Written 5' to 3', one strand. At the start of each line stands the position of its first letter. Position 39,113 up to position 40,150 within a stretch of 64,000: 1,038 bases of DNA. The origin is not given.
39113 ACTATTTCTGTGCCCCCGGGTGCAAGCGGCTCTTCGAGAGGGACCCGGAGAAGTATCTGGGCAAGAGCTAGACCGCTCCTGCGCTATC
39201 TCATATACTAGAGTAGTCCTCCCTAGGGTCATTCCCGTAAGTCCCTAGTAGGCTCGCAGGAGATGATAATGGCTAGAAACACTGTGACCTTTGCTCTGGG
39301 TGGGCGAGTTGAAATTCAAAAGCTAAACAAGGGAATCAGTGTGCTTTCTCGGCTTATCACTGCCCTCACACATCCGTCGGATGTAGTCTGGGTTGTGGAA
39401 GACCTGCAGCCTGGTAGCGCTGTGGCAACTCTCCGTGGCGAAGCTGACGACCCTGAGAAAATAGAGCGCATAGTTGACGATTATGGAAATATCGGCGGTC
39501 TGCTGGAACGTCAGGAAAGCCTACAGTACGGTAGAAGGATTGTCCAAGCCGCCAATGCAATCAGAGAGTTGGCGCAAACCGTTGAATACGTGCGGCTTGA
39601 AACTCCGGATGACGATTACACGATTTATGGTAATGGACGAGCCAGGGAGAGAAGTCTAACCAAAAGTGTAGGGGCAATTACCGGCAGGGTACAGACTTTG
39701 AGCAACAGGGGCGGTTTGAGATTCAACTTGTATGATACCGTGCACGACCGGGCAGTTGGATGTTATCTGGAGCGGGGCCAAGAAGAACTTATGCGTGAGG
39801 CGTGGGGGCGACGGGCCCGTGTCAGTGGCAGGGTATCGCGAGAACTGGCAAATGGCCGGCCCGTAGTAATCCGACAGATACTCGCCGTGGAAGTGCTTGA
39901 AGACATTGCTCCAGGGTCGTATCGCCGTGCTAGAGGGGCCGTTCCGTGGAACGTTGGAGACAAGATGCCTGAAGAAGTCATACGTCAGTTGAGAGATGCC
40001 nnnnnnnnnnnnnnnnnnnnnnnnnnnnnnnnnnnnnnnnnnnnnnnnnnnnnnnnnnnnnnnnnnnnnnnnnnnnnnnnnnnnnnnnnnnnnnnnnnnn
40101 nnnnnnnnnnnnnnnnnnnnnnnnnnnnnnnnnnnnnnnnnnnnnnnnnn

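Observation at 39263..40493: PIN toxin coupled to an unusually large (about 245 aa) unknown partner beside tRNA-Ser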

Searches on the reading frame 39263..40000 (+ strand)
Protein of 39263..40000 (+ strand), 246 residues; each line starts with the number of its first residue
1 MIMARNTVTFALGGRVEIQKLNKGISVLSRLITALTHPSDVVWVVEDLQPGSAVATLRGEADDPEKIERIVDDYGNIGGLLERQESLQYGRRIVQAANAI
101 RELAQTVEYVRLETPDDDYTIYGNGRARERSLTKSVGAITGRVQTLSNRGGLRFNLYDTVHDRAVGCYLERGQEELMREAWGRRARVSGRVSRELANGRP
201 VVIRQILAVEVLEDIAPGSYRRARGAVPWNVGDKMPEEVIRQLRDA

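Call 4: search_protein_families(library=pfam, proteins=[window:39263-40000:+], max_evalue=1)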
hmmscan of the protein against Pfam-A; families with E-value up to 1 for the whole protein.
window:39263-40000:+ (246 aa): 0 families

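Call 5: search_protein_families(library=ncbifam, proteins=[window:39263-40000:+], max_evalue=1)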
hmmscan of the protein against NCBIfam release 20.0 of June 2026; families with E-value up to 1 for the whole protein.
window:39263-40000:+ (246 aa): 0 families

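Call 6: search_protein_families(library=padloc, proteins=[window:39263-40000:+], max_evalue=1)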
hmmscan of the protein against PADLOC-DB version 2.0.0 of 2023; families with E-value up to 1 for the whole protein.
window:39263-40000:+ (246 aa): 0 families

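Call 7: find_homologous_proteins(query=window:39263-40000:+)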
Query window:39263-40000:+ (246 aa): 403 proteins with E <= 0.001 among 2279 candidates; the best 120 are listed.
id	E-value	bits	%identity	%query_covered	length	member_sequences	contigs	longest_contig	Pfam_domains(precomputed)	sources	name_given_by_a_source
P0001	1.4e-153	527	100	99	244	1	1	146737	-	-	-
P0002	1.7e-137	475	92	99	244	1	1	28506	-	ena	-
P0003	2.5e-132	458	86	99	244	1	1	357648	-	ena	-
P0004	2.9e-130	451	85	99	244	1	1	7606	-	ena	-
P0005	7.3e-129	446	84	99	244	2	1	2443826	-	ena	-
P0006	7.8e-129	446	85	99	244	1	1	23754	-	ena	-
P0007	1.4e-125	436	79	99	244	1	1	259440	-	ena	-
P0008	1.2e-124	432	80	99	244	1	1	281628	-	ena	-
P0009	2.0e-124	432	80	99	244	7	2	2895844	-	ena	-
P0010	5.2e-122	424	80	99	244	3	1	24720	-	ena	-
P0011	8.5e-122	423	79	99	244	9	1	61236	-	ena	-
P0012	1.9e-121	422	80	99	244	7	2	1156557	-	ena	-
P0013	2.8e-121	421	77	99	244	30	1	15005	-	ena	-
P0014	6.6e-121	420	78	99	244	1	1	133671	-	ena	-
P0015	1.3e-120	419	79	99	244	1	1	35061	-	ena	-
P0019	3.3e-114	398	74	99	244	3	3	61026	-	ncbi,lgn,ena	-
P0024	7.8e-110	384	71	99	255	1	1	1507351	-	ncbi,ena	-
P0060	1.3e-93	331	62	99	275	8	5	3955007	-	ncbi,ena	-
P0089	5.6e-91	322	62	99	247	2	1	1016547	-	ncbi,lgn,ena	-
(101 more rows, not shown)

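Call 12: search_solved_structures(query=A1, max_evalue=10, show_alignments=2)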
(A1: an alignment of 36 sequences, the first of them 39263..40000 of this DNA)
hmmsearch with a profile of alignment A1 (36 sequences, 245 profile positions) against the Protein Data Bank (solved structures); distinct sequences matched with E-value up to 10: 1.
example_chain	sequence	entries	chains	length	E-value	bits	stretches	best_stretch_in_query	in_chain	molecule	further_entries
6u5b_h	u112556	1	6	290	1.1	11.6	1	54-103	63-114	Ripcord PA0626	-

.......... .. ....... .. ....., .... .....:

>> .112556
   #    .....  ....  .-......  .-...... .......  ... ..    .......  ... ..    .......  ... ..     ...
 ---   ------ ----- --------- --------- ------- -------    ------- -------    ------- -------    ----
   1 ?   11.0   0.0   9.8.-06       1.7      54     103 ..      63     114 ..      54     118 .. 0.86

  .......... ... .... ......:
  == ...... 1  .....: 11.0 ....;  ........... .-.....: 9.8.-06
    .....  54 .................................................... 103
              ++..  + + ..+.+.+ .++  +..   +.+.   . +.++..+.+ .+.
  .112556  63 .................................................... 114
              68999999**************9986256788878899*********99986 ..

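Call 14: find_encoding_contigs(protein=P0009, flank=6000, max_places=4)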
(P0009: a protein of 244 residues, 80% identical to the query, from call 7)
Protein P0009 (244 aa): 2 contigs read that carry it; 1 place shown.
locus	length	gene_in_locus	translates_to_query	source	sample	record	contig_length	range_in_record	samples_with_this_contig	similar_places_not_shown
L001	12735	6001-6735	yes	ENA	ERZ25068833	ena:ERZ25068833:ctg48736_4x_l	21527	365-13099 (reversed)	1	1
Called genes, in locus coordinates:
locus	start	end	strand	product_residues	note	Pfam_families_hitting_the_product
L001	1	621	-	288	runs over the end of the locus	PF02086:MethyltransfD12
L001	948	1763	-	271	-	PF00520:Ion_trans, PF08016:PKD_channel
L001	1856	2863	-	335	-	-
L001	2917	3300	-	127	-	PF05942:PaREP1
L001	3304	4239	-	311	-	PF00291:PALP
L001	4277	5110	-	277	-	PF00899:ThiF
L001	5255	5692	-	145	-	PF02082:Rrf2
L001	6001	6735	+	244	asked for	-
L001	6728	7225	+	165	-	-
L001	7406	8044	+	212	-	PF01386:Ribosomal_L25p, PF14693:Ribosomal_TL5_C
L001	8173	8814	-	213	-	-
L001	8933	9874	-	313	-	PF00551:Formyl_trans_N, PF02911:Formyl_trans_C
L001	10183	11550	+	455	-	PF11638:DnaA_N, PF01695:IstB_IS21 (weak), PF00308:Bac_DnaA, PF00004:AAA (weak), PF08299:Bac_DnaA_C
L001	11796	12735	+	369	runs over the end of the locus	PF01018:GTP1_OBG, PF01926:MMR_HSR1, PF02421:FeoB_N, PF09269:DUF1967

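Call 15: find_related_loci(query=A1, collection=genome_contigs, flank=4000)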
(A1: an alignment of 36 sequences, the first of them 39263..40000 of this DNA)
Query A1 (246 aa) in genome_contigs; peptide patterns used: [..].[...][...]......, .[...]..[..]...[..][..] (x = any residue, [..] = any of these).
79 stretches matched a pattern; 63 encode a relative of the query (tblastn E <= 1e-3); 61 distinct loci.
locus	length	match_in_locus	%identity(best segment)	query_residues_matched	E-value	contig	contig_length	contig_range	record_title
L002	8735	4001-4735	80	2-246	3e-131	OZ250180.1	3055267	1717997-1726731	MAG: Dehalococcoidia bacterium isolate 83759f26-b041-4e0e-ab00-00081dda6eed genome assembly, chromosome: 1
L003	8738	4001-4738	76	1-246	5e-127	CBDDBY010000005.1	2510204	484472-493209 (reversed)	MAG: Dehalococcoidia bacterium isolate 6451269b-cfe0-478f-bad6-08f7be57dee7 genome assembly, contig: contig_5, whole gen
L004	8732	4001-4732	74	3-246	6e-121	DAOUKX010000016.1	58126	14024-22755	MAG TPA_asm: Dehalococcoidia bacterium isolate S8_365 148686, whole genome shotgun sequence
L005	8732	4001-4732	74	3-246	1e-120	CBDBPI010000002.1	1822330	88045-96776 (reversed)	MAG: Dehalococcoidia bacterium isolate 10daed5f-1fdc-4a8a-833a-0f530d489894 genome assembly, contig: contig_2, whole gen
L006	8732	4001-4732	71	3-246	9e-117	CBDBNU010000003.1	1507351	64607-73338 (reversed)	MAG: Dehalococcoidia bacterium isolate 71a96c89-020c-4782-a771-d9249ff8f4bc genome assembly, contig: contig_3, whole gen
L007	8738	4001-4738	71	2-246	3e-110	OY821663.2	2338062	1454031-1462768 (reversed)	MAG: Dehalococcoidia bacterium isolate 04ec0ed8-798b-4585-a8de-e3c995a4e665 genome assembly, chromosome: 1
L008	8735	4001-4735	67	3-246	3e-108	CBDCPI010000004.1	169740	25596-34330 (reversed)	MAG: Dehalococcoidia bacterium isolate 2c126bea-bcd9-4278-a32a-30754f00bea4 genome assembly, contig: contig_4, whole gen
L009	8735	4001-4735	66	3-246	4e-108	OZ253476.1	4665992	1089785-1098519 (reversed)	MAG: Dehalococcoidia bacterium isolate f6f1a14d-75c1-44c4-996a-bd844335e16e genome assembly, chromosome: 1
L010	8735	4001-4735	63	3-246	2e-106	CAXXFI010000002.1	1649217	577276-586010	MAG: Dehalococcoidia bacterium isolate 10f4566d-ab44-49ae-b774-fc9f760c6436 genome assembly, contig: contig_2, whole gen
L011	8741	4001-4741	66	3-246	1e-104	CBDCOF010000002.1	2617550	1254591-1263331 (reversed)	MAG: Dehalococcoidia bacterium isolate f6db25fd-3272-4cc8-8767-510b53d0c936 genome assembly, contig: contig_2, whole gen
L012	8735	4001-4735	67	3-246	9e-104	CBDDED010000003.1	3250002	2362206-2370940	MAG: Dehalococcoidia bacterium isolate 16f7b922-908d-404a-805e-abae4c84c213 genome assembly, contig: contig_3, whole gen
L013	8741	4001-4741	61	1-246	5e-102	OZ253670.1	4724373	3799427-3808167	MAG: Dehalococcoidia bacterium isolate 155a0d70-3e07-4b03-9597-9394d1dc1036 genome assembly, chromosome: 1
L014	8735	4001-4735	67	3-246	7e-102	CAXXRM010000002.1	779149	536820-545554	MAG: Dehalococcoidia bacterium isolate 5e124f62-d7b0-4653-a383-4a8a36dfad8c genome assembly, contig: contig_2, whole gen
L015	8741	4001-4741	64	3-246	7e-100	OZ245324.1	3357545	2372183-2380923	MAG: Dehalococcoidia bacterium isolate 73e1cf89-bb5f-4822-b8fa-6749181b8977 genome assembly, chromosome: 1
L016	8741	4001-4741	63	3-246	5e-98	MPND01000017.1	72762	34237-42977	MAG: SAR202 cluster bacterium bin90 NODE_635_length_72762_cov_8.66146_ID_1269, whole genome shotgun sequence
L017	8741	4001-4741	62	3-246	3e-97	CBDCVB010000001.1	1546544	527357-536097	MAG: Dehalococcoidia bacterium isolate d5c82b8d-a2a1-4fea-8c1d-b29084ec870d genome assembly, contig: contig_1, whole gen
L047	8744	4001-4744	53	3-246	4e-82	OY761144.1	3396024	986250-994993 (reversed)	MAG: Dehalococcoidia bacterium isolate d500c233-76a3-46e4-a508-06ea1f82037c genome assembly, chromosome: 1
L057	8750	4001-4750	46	3-246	3e-64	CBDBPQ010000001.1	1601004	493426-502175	MAG: Dehalococcoidia bacterium isolate abcbbb68-f6b9-45fe-872f-470341002cc5 genome assembly, contig: contig_1, whole gen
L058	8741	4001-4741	62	3-246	8e-100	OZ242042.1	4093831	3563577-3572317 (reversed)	MAG: Dehalococcoidia bacterium isolate f9cecd87-683c-406e-b8e3-528e430a091d genome assembly, chromosome: 1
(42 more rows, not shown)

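Call 18: predict_structure(alignment_id=A1)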
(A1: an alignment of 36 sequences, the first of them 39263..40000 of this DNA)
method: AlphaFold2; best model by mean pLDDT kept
length: 246 residues; sequences in the alignment: 36
mean_pLDDT: 78.0   pTM: 0.74
mean pLDDT of the five models: 78.0, 77.0, 76.5, 75.7, 74.4
residues with pLDDT >= 90: 57; 70-90: 128; 50-70: 38; < 50: 23
segments of 3 or more residues with pLDDT < 50: 148-150, 215-227
pLDDT, mean of each block of 10 residues (from residue 1): 70 84 92 89 73 78 89 94 91 95 89 88 66 85 64 75 79 73 85 84 86 53 43 62 52
secondary structure, 60 per line:
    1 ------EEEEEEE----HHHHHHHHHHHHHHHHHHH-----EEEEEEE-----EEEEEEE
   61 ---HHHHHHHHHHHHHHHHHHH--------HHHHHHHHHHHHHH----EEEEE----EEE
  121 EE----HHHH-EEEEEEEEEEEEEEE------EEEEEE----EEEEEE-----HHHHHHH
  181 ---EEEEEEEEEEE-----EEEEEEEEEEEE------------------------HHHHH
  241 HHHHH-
elements in order: E7-13 H18-36 E42-48 E54-60 H64-82 H91-104 E109-113 E118-122 H127-130 E132-146 E153-158 E163-168 H174-180 E184-194 E200-211 H236-245

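Call 21: search_protein_representatives(alignment_id=A1)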
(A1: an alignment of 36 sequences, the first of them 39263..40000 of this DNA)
Query: 36 sequences, 245 profile positions. Proteins with E-value up to 0.001 (for the whole library): 1330; up to 1e-10: 768; up to 1e-30: 443. The best 150 are listed.
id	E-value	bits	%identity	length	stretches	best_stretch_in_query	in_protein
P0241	1.6e-112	391.0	-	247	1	1-245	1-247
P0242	9.9e-107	372.1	-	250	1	1-245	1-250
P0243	1.1e-95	335.9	-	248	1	1-245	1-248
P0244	5.9e-80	284.4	-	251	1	1-245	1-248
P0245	1.6e-75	269.8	-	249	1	1-245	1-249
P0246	1.6e-74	266.6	-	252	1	1-244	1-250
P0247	3.7e-73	262.1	-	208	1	19-186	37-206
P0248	5.6e-73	261.5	-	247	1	1-245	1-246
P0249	7.4e-72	257.9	-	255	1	1-245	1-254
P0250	8.9e-72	257.6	-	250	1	1-245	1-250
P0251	1.2e-70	253.9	-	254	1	1-245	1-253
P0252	4.3e-70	252.1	-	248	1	16-198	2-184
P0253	2.1e-69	249.8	-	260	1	1-244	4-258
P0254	2.0e-68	246.6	-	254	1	1-245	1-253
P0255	2.2e-68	246.5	-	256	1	1-245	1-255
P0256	3.2e-68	246.0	-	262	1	1-245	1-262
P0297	1.8e-63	230.4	-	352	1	3-245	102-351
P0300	5.3e-63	228.9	-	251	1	3-245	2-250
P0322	1.8e-60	220.5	-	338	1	4-245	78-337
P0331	2.8e-59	216.7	-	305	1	2-245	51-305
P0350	9.7e-58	211.6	-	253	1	1-244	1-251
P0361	5.7e-57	209.1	-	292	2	131-245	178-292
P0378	1.9e-55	204.1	-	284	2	119-244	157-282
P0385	2.5e-55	203.7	-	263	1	2-245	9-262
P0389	5.5e-55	202.6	-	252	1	1-245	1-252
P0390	5.6e-55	202.6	-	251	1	1-245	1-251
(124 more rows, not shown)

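Call 22: fold_search(model_id=the predicted structure, library=pdb)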
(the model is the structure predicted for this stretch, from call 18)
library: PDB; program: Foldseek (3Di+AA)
matches with E <= 10: 1283; with E <= 0.001: 0
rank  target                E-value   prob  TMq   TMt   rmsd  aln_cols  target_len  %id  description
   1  8y30_A                1.2e-02  0.30  0.19  0.08  18.2       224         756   12  Crystal structure of Staphylococcus aureus RecJ protein in complex with Mg2+ (released 2025-01-29)
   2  5a5u_B                1.6e-02  0.23  0.21  0.10  28.4       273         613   10  Structure of mammalian eIF3 in the context of the 43S preinitiation complex (released 2015-09-09)
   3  5hgq_C                1.6e-02  0.93  0.24  0.14   7.0       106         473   12  Loa loa Lysyl-tRNA synthetase in complex with Cladosporin. (released 2016-10-26)
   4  5hgq_B                1.7e-02  0.96  0.24  0.14   6.7       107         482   15  Loa loa Lysyl-tRNA synthetase in complex with Cladosporin. (released 2016-10-26)
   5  6ras_I                1.9e-02  0.16  0.17  0.11  16.1       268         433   10  Pmar-Lig_Pre. (released 2019-07-10)
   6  5zh2_A                2.2e-02  0.63  0.22  0.13  19.2       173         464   16  CRYSTAL STRUCTURE OF PfKRS WITH INHIBITOR CLADO-5 (released 2018-06-27)
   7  6rar_I                2.8e-02  0.16  0.18  0.11  16.2       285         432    9  Pmar-Lig_PreS3-Mn (released 2019-07-10)
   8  6szs_z                3.0e-02  0.35  0.22  0.16  19.9       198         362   14  Release factor-dependent ribosome rescue by BrfA in the Gram-positive bacterium Bacillus subtilis (released 2019-12-04)
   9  3amt_A                3.0e-02  0.21  0.20  0.14  18.5       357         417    9  Crystal structure of the TiaS-tRNA(Ile2)-ATP complex (released 2011-10-19)
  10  5zh2_B                3.2e-02  0.99  0.24  0.13   5.2        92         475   14  CRYSTAL STRUCTURE OF PfKRS WITH INHIBITOR CLADO-5 (released 2018-06-27)
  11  4ycv_B                3.2e-02  0.91  0.23  0.13   8.0       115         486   17  Crystal structure of cladosporin in complex with plasmodium lysyl-tRNA synthetase (released 2015-06-24)
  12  4v5j_AY               3.2e-02  0.21  0.19  0.14  21.6       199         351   12  Structure of the 70S ribosome bound to Release factor 2 and a substrate analog provides insights into catalysis of pe (released 2014-07-09)
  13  6ka6_C                3.3e-02  0.98  0.25  0.14   5.4       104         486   13  Crystal structure of plasmodium lysyl-tRNA synthetase in complex with a cladosporin derivative 1 (released 2020-04-08)
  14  4up9                  3.3e-02  0.97  0.23  0.12   5.2        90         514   10  Crystal structure of Entamoeba histolytica lysyl-tRNA synthetase in complex with ATP (released 2014-10-29)
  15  2op5_D                3.3e-02  0.85  0.25  0.47   9.4       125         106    9  CRYSTAL STRUCTURE OF A DIMERIC FERREDOXIN-LIKE PROTEIN (JCVI_PEP_1096672785533) FROM UNCULTURED MARINE ORGANISM AT 2.2 (released 2007-02-06)
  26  3eiv_D                4.5e-02  0.99  0.25  0.56   5.6        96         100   18  Crystal Structure of Single-stranded DNA-binding protein from Streptomyces coelicolor (released 2009-09-08)
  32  2op5_B                5.1e-02  0.84  0.22  0.42   4.5        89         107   15  CRYSTAL STRUCTURE OF A DIMERIC FERREDOXIN-LIKE PROTEIN (JCVI_PEP_1096672785533) FROM UNCULTURED MARINE ORGANISM AT 2.2 (released 2007-02-06)
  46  1q8b                  6.4e-02  0.85  0.24  0.50   9.0       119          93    8  Structural Genomics, protein YJCS (released 2004-03-30)
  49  1wfq_MODEL_1_A        6.8e-02  0.95  0.22  0.53   9.9        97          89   13  Solution structure of the first cold-shock domain of the human KIAA0885 protein (UNR protein) (released 2004-11-26)
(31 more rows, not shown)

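Call 23: search_protein_families(library=pfam, proteins=[P0244, P0256, P0297, P0322, P0331, P0361, P0378, P0385, P0389, P0390], max_evalue=0.1)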
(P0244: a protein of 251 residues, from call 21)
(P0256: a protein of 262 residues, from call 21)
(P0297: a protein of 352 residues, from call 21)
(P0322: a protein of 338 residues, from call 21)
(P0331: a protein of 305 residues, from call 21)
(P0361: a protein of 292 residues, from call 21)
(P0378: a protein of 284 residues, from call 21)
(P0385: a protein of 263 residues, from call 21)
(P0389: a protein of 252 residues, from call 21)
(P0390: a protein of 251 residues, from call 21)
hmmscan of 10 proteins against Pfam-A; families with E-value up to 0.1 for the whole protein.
P0244 (251 aa): 0 families

P0256 (262 aa): 0 families

P0297 (352 aa): 0 families

P0322 (338 aa): 0 families

P0331 (305 aa): 1 family
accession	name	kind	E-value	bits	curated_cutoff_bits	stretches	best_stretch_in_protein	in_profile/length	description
PF25771.1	CC_CEP152-bind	-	0.086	12.8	21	0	148-168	12-32/36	CEP63/DEUP1, CEP152 binding coiled coil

P0361 (292 aa): 0 families

P0378 (284 aa): 0 families

P0385 (263 aa): 0 families

P0389 (252 aa): 0 families

P0390 (251 aa): 0 families

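Call 24: list_cluster_members(proteins=[P0019, P0024, P0060, P0089, P0244, P0256, P0300, P0350, P0385, P0390])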
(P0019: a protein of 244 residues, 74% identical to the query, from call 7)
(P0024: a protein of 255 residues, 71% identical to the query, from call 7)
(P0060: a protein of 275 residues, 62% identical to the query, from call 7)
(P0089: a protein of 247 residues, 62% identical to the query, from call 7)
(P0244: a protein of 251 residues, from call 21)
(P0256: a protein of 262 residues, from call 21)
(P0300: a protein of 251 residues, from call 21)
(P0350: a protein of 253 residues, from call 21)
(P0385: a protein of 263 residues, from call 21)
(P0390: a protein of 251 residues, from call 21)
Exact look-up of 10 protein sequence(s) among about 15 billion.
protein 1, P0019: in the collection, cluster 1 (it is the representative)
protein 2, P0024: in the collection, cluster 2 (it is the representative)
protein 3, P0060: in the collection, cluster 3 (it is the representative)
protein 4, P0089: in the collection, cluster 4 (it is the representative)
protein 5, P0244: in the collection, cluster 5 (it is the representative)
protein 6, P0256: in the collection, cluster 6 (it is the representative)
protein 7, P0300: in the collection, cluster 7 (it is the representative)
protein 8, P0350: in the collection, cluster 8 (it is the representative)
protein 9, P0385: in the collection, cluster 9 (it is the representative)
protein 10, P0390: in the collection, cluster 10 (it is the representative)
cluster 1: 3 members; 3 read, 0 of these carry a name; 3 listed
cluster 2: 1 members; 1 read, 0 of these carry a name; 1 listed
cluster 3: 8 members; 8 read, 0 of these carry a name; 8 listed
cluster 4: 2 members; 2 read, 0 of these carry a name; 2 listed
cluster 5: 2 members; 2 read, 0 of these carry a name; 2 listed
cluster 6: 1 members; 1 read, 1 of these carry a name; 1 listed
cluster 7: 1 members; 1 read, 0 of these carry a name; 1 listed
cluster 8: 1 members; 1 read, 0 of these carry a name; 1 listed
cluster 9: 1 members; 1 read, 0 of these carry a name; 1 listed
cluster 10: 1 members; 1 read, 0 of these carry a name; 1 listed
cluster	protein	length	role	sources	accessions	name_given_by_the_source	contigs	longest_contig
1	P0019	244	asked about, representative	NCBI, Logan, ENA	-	-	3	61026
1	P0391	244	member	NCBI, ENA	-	-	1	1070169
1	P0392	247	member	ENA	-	-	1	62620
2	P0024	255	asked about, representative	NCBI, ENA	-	-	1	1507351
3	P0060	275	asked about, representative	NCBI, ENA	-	-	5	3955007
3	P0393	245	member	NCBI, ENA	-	-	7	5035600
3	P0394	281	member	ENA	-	-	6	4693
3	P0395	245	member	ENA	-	-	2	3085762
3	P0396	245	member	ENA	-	-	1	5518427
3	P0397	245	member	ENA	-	-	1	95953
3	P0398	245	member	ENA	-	-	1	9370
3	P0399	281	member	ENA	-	-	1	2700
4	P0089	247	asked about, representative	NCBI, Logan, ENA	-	-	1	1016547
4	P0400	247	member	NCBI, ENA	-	-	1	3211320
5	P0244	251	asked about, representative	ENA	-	-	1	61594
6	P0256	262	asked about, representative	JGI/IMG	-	hypothetical protein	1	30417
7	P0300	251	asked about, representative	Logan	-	-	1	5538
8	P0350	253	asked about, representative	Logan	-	-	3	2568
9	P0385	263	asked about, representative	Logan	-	-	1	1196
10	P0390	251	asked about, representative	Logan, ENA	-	-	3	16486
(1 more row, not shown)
